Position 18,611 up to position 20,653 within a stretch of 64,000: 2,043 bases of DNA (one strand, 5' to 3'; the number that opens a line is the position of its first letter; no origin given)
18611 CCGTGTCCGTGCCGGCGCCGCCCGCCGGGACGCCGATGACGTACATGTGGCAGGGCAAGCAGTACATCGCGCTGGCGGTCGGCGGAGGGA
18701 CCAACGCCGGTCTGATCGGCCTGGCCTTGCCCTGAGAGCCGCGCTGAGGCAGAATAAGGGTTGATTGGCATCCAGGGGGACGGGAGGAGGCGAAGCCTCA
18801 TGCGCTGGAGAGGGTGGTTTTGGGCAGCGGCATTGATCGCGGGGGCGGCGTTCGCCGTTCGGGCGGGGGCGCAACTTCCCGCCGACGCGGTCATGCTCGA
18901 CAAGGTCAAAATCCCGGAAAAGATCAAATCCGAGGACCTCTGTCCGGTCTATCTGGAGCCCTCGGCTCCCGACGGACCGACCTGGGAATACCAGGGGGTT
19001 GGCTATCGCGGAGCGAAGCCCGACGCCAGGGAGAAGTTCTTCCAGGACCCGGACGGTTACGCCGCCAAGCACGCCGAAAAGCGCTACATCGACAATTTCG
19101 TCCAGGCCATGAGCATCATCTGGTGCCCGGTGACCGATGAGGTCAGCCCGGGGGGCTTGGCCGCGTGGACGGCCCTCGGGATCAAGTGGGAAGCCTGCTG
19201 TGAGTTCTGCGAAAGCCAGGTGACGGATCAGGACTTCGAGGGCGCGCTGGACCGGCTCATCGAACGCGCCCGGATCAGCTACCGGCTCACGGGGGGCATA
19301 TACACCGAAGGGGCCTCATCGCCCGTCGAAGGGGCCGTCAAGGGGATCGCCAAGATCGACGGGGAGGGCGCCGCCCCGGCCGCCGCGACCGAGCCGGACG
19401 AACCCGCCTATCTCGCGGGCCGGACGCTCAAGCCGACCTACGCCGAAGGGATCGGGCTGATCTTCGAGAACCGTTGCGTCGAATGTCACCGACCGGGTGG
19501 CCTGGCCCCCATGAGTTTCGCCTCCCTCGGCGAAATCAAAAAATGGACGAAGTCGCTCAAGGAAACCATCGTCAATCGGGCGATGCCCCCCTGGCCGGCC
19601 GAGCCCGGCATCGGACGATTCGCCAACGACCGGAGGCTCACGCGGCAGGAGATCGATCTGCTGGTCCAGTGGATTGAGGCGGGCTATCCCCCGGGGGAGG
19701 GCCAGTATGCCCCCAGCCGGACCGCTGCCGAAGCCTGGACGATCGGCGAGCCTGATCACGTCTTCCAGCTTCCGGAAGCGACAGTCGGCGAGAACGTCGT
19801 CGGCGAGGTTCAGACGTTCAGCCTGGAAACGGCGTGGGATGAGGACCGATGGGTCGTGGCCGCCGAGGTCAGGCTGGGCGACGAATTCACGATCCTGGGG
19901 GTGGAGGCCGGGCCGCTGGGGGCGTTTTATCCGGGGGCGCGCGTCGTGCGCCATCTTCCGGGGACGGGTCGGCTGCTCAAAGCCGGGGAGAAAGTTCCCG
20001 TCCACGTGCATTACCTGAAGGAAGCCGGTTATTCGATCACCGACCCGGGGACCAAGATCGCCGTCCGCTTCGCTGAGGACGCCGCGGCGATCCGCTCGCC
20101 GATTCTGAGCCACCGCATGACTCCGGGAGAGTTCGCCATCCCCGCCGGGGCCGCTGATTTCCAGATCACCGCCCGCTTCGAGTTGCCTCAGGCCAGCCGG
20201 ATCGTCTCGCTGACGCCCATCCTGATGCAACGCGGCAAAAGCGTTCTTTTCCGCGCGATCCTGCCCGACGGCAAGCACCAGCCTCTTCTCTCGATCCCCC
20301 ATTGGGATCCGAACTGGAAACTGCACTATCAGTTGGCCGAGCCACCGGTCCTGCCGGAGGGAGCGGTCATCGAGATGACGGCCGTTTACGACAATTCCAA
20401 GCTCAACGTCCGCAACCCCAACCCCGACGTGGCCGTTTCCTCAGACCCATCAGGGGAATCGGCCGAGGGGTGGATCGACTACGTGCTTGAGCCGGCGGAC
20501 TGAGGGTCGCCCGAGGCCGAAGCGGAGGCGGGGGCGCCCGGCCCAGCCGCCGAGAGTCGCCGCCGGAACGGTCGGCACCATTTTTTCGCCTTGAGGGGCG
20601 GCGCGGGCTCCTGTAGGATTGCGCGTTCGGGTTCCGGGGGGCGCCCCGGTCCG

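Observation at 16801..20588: PQQ dehydrogenase followed by a secreted mono-haem cytochrome c with Cys-rich N-terminus: candidate periplasmic electron-transfer pair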

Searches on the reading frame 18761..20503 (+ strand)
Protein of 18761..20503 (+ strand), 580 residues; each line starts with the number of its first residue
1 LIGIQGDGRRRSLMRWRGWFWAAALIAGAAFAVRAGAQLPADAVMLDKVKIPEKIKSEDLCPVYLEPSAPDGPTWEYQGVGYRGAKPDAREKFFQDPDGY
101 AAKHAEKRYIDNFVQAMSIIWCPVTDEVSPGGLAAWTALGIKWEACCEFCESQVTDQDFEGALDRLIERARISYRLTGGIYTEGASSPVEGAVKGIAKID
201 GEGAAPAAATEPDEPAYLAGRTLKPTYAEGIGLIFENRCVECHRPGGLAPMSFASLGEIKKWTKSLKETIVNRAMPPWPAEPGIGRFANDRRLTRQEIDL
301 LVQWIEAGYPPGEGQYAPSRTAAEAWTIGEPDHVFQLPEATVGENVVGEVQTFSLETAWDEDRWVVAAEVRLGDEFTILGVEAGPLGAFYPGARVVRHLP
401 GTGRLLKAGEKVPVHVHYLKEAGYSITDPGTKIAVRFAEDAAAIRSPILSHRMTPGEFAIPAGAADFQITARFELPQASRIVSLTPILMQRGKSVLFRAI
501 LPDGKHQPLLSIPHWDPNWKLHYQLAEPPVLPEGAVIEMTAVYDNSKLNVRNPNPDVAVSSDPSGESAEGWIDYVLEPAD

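Call 3: search_protein_families(library=pfam, proteins=[window:18761-20503:+], max_evalue=1)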
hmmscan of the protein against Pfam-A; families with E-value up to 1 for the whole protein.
window:18761-20503:+ (580 aa): 3 families
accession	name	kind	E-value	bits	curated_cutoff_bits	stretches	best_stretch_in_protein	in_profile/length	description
PF13442.11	Cytochrome_CBB3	-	0.00078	20.2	27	1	234-280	9-53/68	Cytochrome C oxidase, cbb3-type, subunit III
PF00034.26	Cytochrom_C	-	0.0045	18.7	21.3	1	234-306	7-87/90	Cytochrome c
PF25602.1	WDR47_COR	-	0.043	14.1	27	1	140-159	11-30/70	WDR47 cross-over region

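Call 4: search_protein_families(library=ncbifam, proteins=[window:18761-20503:+], max_evalue=1)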
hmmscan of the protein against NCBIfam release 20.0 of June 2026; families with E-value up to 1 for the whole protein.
window:18761-20503:+ (580 aa): 0 families

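Call 6: search_solved_structures(query=window:18761-20503:+, max_evalue=10, show_alignments=3)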
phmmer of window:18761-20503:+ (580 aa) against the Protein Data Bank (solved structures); distinct sequences matched with E-value up to 10: 2.
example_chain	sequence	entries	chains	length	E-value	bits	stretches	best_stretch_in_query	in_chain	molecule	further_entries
7suk_LV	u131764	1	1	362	0.28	12.9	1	395-424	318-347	Ribosome biogenesis protein ENP2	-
5wlc_LV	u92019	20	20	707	0.72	11.5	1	396-424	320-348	Enp2 | Ribosome biogenesis protein ENP2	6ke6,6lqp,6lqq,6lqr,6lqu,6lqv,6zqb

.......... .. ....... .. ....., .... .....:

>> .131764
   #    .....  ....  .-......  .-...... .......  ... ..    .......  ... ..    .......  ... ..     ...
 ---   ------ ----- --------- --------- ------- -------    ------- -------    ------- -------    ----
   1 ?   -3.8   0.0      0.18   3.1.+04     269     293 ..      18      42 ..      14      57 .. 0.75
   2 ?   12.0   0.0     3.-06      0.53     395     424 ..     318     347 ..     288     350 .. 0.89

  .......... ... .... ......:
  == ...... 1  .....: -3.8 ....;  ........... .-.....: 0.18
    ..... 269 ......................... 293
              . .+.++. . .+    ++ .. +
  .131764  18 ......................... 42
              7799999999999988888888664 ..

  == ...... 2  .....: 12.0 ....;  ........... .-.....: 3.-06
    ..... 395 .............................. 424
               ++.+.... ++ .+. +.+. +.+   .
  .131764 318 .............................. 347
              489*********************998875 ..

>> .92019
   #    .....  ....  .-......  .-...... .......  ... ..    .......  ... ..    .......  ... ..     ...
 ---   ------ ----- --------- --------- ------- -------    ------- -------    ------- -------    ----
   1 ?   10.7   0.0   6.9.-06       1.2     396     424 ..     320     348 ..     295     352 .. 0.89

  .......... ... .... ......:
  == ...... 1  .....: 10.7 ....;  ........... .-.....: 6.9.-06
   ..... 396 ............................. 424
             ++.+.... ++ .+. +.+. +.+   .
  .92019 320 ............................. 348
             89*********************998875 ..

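Call 10: find_homologous_proteins(query=window:18800-20503:+, max_evalue=0.001)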
Query window:18800-20503:+ (567 aa): 179 proteins with E <= 0.001 among 8000 candidates; the best 120 are listed.
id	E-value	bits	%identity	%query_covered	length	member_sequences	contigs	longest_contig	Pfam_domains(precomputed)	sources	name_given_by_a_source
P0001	0.0e+0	1314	100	100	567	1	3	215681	-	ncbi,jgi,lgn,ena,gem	-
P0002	2.1e-204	699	54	96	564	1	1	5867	-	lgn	-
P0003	1.4e-203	696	54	99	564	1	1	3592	-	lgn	-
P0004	6.0e-194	664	52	98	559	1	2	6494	-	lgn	-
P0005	1.3e-186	640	52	98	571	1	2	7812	-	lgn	-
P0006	1.1e-183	630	50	99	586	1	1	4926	-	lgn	-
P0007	1.2e-182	627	49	99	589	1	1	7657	-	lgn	-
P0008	2.1e-180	619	52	98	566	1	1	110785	-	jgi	jgi:hypothetical protein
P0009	2.1e-179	616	52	97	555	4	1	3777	-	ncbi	-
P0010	1.9e-178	613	51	95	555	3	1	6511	-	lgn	-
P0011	5.4e-177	608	51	99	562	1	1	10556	-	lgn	-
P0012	9.4e-175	601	51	98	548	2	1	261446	-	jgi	jgi:hypothetical protein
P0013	4.0e-173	595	50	98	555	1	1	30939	-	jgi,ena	-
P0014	1.9e-172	593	49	96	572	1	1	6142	-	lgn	-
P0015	3.7e-172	592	50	98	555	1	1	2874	-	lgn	-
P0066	4.7e-61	225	37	59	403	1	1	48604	PF03712.21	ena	-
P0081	1.1e-55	208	35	62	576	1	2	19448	PF08534.17,PF13905.13,PF00578.28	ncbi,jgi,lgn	jgi:peroxiredoxin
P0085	8.5e-54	201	39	26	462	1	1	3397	PF03712.21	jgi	jgi:hypothetical protein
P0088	3.3e-52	196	55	31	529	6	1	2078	-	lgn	-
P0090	5.5e-50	189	56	28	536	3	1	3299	-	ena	-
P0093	1.5e-47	181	33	65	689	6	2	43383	PF13405.13,PF03712.21,PF13499.13,PF08534.17,PF13202.13,PF00578.28,PF00036.39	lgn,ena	-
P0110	7.8e-44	168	37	31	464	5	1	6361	PF03712.21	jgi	jgi:hypothetical protein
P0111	1.8e-43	167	30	62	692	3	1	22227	PF13405.13,PF03712.21,PF08534.17,PF13202.13,PF00578.28,PF00036.39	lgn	-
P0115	4.4e-43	166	32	64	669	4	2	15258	PF13405.13,PF03712.21,PF08534.17,PF13202.13,PF00578.28,PF00036.39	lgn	-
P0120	7.1e-43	165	29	62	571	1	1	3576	PF03712.21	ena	-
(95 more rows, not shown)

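Call 13: find_related_loci(query=A1, collection=genome_contigs, flank=8000)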
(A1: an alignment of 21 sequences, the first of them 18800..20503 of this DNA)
Query A1 (567 aa) in genome_contigs; peptide patterns used: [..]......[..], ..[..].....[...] (x = any residue, [..] = any of these).
161 stretches matched a pattern; 148 encode a relative of the query (tblastn E <= 1e-3); the best 80 are kept; 80 distinct loci.
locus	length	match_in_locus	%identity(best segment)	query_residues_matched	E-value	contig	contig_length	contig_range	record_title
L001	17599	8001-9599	50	24-564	0e+0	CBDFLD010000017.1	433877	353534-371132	MAG: Acidobacteriota bacterium isolate 4fe7eda5-706a-47f2-b94d-dac62684705c genome assembly, contig: contig_17, whole ge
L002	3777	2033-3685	52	13-564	0e+0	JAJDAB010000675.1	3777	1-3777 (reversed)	MAG: Candidatus Hydrogenedentota bacterium isolate OFTM269 OFTM269_674, whole genome shotgun sequence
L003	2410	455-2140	47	12-563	6e-175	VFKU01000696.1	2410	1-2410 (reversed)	MAG: Rhodothermaeota bacterium isolate Bin_8_9 c_000002079754, whole genome shotgun sequence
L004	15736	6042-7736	46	2-563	1e-157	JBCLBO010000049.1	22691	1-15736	Candidatus Hydrogenedentales bacterium isolate SLM_MC1B_68-O02 Node_49_length_22691_cov_67.127688, whole genome shotgun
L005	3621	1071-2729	48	16-563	3e-162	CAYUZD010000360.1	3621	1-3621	MAG TPA_asm: uncultured Nitrospirales bacterium isolate SRP287453_co1_86 genome assembly, contig: NODE_52293_length_3621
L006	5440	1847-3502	45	1-564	2e-152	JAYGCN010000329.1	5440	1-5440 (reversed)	MAG: Candidatus Hydrogenedentota bacterium isolate OC3_3000m_MAG_16 OC3_3000m_contig_1996986, whole genome shotgun seque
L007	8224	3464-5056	45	27-567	1e-149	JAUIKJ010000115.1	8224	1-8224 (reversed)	MAG: Candidatus Hydrogenedentota bacterium isolate Co_bin.356 NODE_49136_length_8224_cov_0.735334, whole genome shotgun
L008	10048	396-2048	44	10-564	7e-149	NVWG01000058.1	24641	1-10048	MAG: Candidatus Hydrogenedentota bacterium isolate NORP43 Contig_source1383C_3996, whole genome shotgun sequence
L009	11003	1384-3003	45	11-564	9e-148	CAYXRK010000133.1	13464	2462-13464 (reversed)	MAG TPA_asm: uncultured Nitrospirales bacterium isolate binchicken_co248_263 genome assembly, contig: NODE_5659_length_1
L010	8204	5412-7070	44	10-564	1e-144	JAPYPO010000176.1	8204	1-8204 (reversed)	MAG: Candidatus Hydrogenedentota bacterium isolate PW10.concoct.19 PW10_9607_length_8204_cov_7.779482, whole genome shot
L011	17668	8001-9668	46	7-561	1e-149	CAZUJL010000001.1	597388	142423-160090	MAG TPA_asm: uncultured Nitrospirales bacterium isolate binchicken_co199_149 genome assembly, contig: NODE_11_length_597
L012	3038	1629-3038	47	13-489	1e-145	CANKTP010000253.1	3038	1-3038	MAG: Candidatus Hydrogenedentes bacterium isolate TH-Jun18-22 genome assembly, contig: TH-Jun18-C82803, whole genome sho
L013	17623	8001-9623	44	12-560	1e-140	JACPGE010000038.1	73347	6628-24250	MAG: Candidatus Hydrogenedentota bacterium isolate NC_groundwater_379_Ag_B-0.1um_61_26 GD18-4_B1_scaffold_460526, whole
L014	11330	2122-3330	51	10-559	6e-86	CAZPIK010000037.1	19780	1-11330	MAG TPA_asm: uncultured Candidatus Sumerlaeota bacterium isolate SRP237561_co1_93 genome assembly, contig: NODE_4511_len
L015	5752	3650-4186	59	1-181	1e-65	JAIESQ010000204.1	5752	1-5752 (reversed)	MAG: Pirellulales bacterium isolate co.spades.METABAT.2.5kb_062 c_000000408669, whole genome shotgun sequence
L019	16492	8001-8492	59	18-181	3e-64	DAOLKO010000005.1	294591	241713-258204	MAG TPA_asm: Blastocatellia bacterium isolate AMR_MDS_0338 NODE_6_length_294591_cov_17.022629, whole genome shotgun sequ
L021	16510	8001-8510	58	11-180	2e-64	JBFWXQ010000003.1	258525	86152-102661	MAG: Blastocatellales bacterium isolate CA_2019_TPBS_144 NODE_406_length_258525_cov_20.509087_TPBS, whole genome shotgun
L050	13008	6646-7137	60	17-180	8e-61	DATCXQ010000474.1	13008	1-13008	MAG TPA_asm: Blastocatellia bacterium isolate SMAG_U7443 k141_119364, whole genome shotgun sequence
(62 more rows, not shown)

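Call 14: find_encoding_contigs(protein=P0001, flank=3000, max_places=3)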
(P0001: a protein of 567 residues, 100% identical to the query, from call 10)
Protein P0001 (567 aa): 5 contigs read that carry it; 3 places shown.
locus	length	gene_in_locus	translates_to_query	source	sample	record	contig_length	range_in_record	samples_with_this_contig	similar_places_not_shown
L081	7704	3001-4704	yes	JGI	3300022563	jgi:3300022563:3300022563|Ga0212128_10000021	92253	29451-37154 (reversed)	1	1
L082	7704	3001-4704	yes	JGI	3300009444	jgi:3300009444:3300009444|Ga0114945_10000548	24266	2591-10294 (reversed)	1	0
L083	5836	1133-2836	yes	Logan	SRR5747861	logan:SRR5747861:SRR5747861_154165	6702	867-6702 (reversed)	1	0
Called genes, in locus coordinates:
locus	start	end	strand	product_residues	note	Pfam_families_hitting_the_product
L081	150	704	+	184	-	PF03330:DPBB_1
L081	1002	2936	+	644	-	PF01011:PQQ, PF13360:PQQ_2 (weak)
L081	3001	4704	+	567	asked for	-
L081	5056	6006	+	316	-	PF00318:Ribosomal_S2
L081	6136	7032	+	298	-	PF25025:EF-Ts_N, PF00889:EF_TS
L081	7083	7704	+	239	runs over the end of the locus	PF00696:AA_kinase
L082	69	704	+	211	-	PF03330:DPBB_1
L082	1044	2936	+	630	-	PF01011:PQQ, PF13360:PQQ_2 (weak)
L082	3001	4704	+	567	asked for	-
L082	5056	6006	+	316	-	PF00318:Ribosomal_S2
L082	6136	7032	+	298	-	PF25025:EF-Ts_N, PF00889:EF_TS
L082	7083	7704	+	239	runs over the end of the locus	PF00696:AA_kinase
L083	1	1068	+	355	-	?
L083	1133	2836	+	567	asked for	-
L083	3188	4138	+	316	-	PF00318:Ribosomal_S2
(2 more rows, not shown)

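Call 22: search_protein_families(library=pfam, proteins=[P0066, P0081, P0093, P0110, P0120, P0085, L019:7959-8501:+], max_evalue=0.1)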
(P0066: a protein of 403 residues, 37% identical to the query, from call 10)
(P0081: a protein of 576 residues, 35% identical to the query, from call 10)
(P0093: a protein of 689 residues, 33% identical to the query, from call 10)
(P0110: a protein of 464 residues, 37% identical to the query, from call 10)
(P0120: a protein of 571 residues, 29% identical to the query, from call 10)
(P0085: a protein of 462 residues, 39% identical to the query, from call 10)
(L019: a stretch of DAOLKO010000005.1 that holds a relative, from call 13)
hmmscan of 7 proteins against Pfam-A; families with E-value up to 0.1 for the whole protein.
P0066 (403 aa): 4 families
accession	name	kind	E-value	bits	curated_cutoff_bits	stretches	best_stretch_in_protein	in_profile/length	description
PF03712.20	Cu2_monoox_C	-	1.5e-05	24.9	23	1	291-389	44-135/157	Copper type II ascorbate-dependent monooxygenase, C-terminal domain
PF13442.11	Cytochrome_CBB3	-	0.0021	18.8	27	1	35-81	7-51/68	Cytochrome C oxidase, cbb3-type, subunit III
PF14376.11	Haem_bd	-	0.0076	16.6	27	0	25-71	25-67/133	Haem-binding domain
PF22297.1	PccH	-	0.032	14.8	24.4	1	29-48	1-20/133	PccH Cytochrome c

P0081 (576 aa): 7 families
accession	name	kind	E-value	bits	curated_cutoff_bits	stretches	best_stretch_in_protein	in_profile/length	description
PF00578.27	AhpC-TSA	-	3.6e-15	56.4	26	1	26-140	6-123/124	AhpC/TSA family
PF08534.16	Redoxin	-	6.4e-15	55.7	26.6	1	27-143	8-133/148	Redoxin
PF13905.12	Thioredoxin_8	-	1.7e-06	28.7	27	1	49-134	4-90/94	Thioredoxin-like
PF03712.20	Cu2_monoox_C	-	4.2e-05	23.5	23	1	447-569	12-135/157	Copper type II ascorbate-dependent monooxygenase, C-terminal domain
PF14376.11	Haem_bd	-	0.0011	19.4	27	0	192-219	20-47/133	Haem-binding domain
PF13442.11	Cytochrome_CBB3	-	0.0087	16.8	27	1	207-255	7-53/68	Cytochrome C oxidase, cbb3-type, subunit III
PF13098.12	Thioredoxin_2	-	0.052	14.3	27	0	42-143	1-94/104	Thioredoxin-like domain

P0093 (689 aa): 9 families
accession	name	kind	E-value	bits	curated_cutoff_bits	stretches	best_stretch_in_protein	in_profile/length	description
PF13202.12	EF-hand_5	-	1.5e-08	34.1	25.9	1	59-78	1-20/25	EF hand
PF13405.12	EF-hand_6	-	3.6e-07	29.8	25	1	59-78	2-21/30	EF-hand domain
PF00036.39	EF-hand_1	-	9.9e-07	28.3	25.4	1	59-78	2-21/29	EF hand domain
PF03712.20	Cu2_monoox_C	-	3.8e-06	26.9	23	1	582-687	40-138/157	Copper type II ascorbate-dependent monooxygenase, C-terminal domain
PF13499.12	EF-hand_7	-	3.9e-06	27.6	30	1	57-78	2-23/67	EF-hand domain pair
PF00578.27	AhpC-TSA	-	1.7e-05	25.2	26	1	140-252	1-118/124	AhpC/TSA family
PF08534.16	Redoxin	-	1.7e-05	25.1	26.6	1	140-263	2-136/148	Redoxin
PF13442.11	Cytochrome_CBB3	-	0.00042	21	27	1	322-370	5-51/68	Cytochrome C oxidase, cbb3-type, subunit III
PF13833.12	EF-hand_8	-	0.0026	17.9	28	1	53-78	20-46/54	EF-hand domain pair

P0110 (464 aa): 3 families
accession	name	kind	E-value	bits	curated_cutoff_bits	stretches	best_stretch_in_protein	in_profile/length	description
PF03712.20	Cu2_monoox_C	-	3.1e-07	30.4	23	1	353-424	45-116/157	Copper type II ascorbate-dependent monooxygenase, C-terminal domain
PF13442.11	Cytochrome_CBB3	-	0.0008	20.1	27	1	49-97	7-53/68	Cytochrome C oxidase, cbb3-type, subunit III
PF00034.26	Cytochrom_C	-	0.087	14.6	21.3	0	52-122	7-86/90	Cytochrome c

P0120 (571 aa): 3 families
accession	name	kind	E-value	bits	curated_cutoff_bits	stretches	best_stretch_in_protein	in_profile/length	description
PF03712.20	Cu2_monoox_C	-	2.1e-05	24.5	23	1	447-556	18-128/157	Copper type II ascorbate-dependent monooxygenase, C-terminal domain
PF00578.27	AhpC-TSA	-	3.6e-05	24.1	26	1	25-126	3-101/124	AhpC/TSA family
PF13442.11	Cytochrome_CBB3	-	0.008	16.9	27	1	198-269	9-68/68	Cytochrome C oxidase, cbb3-type, subunit III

P0085 (462 aa): 4 families
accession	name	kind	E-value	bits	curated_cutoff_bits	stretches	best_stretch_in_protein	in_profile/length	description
PF03712.20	Cu2_monoox_C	-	1.5e-05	25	23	1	351-421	45-115/157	Copper type II ascorbate-dependent monooxygenase, C-terminal domain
PF14376.11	Haem_bd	-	0.00023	21.5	27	0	72-116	92-132/133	Haem-binding domain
PF13442.11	Cytochrome_CBB3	-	0.0012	19.5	27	1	42-90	7-53/68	Cytochrome C oxidase, cbb3-type, subunit III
PF07039.17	SGF29_Tudor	-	0.048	14.2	23.8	1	316-360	46-88/132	SGF29 tudor-like domain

L019:7959-8501:+ (180 aa): 2 families
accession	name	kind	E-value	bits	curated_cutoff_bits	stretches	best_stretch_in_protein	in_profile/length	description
PF25602.1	WDR47_COR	-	0.011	16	27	1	124-148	11-35/70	WDR47 cross-over region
PF04945.19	YHS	-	0.029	14.8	30.3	1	59-87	18-46/47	YHS domain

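Call 29: predict_structure(alignment_id=A2)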
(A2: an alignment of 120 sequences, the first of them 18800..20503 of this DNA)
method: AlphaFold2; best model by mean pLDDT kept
length: 567 residues; sequences in the alignment: 120
mean_pLDDT: 93.3   pTM: 0.88
mean pLDDT of the five models: 93.3, 93.0, 92.5, 92.0, 91.9
residues with pLDDT >= 90: 476; 70-90: 64; 50-70: 22; < 50: 5
segments of 3 or more residues with pLDDT < 50: none
pLDDT, mean of each block of 10 residues (from residue 1): 73 64 75 97 98 98 98 98 98 98 96 88 96 90 96 97 98 94 57 78 95 98 93 88 93 88 90 94 96 97 85 90 98 98 96 97 96 95 96 98 97 98 98 98 98 98 98 97 98 97 94 97 98 95 97 97 92
secondary structure, 60 per line:
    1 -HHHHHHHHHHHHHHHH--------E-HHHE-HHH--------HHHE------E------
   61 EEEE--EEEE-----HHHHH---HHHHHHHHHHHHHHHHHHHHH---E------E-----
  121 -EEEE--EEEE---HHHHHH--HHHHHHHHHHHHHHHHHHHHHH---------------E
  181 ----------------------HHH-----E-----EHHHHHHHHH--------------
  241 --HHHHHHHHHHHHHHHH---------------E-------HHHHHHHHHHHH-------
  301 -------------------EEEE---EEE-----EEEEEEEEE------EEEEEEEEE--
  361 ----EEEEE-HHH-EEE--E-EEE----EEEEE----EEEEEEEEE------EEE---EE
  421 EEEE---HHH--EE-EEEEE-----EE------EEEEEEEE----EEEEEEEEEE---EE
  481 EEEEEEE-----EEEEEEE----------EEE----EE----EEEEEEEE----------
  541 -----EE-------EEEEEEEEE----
elements in order: H2-17 E61-64 E67-70 H76-80 H84-104 E122-125 E128-131 H135-140 H143-164 H218-226 H243-258 H282-293 E320-323 E327-329 E335-343 E350-358 E365-369 E375-377 E382-384 E389-393 E398-406 E413-415 E419-424 E436-440 E454-461 E466-475 E479-487 E493-499 E510-512 E523-530 E555-563
